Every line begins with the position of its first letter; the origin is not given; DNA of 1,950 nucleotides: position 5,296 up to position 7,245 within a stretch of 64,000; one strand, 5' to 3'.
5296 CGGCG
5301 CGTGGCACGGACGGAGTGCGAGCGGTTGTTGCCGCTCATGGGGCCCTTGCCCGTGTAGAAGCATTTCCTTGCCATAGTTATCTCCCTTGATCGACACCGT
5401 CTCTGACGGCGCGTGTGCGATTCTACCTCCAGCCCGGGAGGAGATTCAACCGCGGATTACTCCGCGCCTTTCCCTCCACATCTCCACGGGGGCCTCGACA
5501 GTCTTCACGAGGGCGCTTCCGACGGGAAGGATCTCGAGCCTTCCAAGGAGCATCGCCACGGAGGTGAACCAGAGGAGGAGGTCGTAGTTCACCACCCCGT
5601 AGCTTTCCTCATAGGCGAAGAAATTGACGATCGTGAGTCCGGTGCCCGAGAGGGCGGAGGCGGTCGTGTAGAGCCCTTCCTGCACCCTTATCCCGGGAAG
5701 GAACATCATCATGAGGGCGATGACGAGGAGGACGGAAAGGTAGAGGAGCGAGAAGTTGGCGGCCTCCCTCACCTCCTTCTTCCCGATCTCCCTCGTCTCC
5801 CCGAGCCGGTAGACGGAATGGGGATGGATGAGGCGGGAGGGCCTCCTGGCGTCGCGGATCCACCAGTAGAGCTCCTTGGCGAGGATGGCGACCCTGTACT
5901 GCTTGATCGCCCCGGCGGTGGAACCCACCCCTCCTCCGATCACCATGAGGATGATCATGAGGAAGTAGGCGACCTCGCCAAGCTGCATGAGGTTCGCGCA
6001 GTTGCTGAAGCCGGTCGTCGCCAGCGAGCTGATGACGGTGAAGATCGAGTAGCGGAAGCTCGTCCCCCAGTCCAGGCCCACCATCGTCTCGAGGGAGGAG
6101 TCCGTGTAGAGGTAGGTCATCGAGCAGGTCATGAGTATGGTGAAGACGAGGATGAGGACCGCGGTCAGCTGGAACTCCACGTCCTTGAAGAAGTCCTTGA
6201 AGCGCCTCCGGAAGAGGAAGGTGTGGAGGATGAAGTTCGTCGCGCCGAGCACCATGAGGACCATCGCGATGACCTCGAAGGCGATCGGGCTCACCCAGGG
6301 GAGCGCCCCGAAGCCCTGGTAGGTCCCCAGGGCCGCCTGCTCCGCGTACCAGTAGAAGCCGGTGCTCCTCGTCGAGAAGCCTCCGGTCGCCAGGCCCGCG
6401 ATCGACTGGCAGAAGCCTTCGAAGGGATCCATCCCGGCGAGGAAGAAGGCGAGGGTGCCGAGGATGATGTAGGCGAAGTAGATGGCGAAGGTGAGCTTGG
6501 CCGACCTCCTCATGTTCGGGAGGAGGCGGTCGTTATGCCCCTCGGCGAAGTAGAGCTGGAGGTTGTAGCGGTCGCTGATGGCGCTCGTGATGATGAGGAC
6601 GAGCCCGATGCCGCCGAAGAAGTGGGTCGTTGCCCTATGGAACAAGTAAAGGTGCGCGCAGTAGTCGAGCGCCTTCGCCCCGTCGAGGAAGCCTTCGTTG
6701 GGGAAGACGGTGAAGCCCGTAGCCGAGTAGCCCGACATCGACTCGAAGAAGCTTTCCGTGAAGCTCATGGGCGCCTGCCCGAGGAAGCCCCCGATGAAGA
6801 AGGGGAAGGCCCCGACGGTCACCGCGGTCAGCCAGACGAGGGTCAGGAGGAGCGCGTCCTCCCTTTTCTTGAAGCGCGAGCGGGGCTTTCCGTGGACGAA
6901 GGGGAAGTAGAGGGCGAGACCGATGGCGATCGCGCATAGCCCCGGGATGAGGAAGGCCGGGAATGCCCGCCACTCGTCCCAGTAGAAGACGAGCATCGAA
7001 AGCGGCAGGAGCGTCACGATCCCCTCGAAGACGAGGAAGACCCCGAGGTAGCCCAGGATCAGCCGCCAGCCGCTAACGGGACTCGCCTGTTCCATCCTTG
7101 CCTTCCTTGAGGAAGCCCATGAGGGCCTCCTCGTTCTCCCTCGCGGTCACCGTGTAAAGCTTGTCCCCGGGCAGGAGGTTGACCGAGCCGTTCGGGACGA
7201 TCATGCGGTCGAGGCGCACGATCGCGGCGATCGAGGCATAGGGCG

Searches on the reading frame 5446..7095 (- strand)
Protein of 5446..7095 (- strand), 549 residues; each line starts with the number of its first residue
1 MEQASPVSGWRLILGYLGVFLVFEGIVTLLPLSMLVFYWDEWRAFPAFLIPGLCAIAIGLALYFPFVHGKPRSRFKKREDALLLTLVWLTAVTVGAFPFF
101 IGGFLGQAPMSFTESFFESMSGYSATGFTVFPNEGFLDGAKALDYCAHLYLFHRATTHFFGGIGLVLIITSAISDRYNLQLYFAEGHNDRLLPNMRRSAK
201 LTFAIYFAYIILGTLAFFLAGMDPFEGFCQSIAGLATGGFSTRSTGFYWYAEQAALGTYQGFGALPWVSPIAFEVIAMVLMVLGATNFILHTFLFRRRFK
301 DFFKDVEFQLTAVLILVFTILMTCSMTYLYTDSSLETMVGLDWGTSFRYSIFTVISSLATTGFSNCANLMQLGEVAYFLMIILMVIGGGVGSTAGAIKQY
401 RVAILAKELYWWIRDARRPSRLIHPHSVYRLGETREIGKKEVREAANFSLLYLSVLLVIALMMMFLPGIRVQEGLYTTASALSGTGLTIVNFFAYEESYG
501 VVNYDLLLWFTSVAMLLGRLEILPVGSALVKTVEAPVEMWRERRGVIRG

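Call 69: search_protein_families(library=ncbifam, proteins=[window:5446-7095:-], max_evalue=1e-10)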
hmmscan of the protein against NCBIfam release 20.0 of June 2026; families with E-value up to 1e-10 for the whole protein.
window:5446-7095:- (549 aa): 2 families
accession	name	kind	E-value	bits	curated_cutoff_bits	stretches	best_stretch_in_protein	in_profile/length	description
TIGR00933.1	2a38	subfamily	1.7e-55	188.7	331.15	1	106-519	10-391/391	TrkH family potassium uptake protein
NF008020.0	PRK10750.1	equivalog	5.2e-35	121.5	866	1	17-525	10-472/483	Trk system potassium transporter TrkH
